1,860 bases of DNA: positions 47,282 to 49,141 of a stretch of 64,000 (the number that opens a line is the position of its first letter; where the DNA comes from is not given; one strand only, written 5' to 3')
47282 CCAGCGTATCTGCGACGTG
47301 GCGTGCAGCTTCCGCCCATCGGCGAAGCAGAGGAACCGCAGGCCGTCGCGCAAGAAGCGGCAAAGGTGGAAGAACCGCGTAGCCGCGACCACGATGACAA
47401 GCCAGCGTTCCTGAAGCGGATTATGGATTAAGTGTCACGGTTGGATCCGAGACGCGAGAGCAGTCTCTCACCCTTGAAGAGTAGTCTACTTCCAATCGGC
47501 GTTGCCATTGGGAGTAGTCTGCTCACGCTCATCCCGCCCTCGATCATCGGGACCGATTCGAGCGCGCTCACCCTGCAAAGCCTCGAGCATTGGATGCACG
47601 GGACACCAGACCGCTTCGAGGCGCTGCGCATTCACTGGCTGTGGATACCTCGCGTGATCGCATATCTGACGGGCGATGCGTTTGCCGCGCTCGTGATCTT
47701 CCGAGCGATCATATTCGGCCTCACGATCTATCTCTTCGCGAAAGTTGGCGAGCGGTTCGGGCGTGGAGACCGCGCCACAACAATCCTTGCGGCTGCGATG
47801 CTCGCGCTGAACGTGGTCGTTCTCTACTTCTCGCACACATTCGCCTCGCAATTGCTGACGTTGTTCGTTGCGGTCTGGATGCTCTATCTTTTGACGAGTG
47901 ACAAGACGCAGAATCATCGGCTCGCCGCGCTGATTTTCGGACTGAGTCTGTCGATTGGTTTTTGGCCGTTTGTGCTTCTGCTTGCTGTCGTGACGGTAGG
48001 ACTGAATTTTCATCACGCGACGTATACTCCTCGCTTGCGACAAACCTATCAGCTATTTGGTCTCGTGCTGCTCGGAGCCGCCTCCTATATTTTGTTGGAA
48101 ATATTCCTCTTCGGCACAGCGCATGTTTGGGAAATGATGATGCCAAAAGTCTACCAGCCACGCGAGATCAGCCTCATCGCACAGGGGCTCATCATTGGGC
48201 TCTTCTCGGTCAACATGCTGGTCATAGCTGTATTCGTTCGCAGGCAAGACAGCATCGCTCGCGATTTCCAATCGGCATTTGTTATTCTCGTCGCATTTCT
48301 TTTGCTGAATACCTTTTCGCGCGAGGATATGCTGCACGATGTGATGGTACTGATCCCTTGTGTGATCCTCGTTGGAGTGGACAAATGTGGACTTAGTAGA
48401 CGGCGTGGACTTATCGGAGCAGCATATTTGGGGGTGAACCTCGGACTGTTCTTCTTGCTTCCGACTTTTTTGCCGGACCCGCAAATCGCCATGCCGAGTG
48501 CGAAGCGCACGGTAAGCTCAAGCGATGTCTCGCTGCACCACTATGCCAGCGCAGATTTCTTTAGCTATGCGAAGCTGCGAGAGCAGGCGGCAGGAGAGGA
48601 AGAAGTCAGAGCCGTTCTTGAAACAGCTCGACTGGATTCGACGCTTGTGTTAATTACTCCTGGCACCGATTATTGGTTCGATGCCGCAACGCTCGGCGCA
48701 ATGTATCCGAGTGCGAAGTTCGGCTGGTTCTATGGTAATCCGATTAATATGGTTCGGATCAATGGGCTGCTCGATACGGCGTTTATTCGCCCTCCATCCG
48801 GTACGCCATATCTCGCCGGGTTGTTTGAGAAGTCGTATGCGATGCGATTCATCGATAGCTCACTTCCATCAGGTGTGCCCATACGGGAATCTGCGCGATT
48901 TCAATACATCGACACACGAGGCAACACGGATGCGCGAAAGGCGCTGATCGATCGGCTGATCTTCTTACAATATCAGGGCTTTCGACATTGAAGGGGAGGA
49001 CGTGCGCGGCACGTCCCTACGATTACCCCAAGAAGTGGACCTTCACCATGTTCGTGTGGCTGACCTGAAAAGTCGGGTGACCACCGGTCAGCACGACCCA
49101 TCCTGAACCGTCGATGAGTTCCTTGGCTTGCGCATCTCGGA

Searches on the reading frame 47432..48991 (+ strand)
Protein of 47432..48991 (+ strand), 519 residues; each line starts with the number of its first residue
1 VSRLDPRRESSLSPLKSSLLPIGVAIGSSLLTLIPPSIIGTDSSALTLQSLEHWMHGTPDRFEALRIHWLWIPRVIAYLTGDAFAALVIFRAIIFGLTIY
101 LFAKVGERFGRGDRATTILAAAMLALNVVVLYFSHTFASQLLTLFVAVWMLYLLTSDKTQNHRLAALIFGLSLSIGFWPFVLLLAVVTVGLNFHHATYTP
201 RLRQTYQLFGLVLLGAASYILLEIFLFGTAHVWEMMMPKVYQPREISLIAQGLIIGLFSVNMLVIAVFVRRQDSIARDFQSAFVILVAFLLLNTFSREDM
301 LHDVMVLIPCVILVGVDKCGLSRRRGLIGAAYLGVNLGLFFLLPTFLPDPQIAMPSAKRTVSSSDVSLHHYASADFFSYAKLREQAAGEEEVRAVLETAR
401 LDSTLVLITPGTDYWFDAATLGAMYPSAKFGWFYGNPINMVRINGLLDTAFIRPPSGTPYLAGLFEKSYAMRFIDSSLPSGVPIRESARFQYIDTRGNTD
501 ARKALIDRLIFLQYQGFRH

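Call 39: search_protein_families(library=pfam, proteins=[window:47432-48991:+], max_evalue=0.1)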
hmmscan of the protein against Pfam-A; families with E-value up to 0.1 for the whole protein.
window:47432-48991:+ (519 aa): 1 family
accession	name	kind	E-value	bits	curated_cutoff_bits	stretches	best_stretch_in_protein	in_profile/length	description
PF20237.3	DUF6594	-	0.074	13.4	30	0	115-163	177-223/238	Family of unknown function (DUF6594)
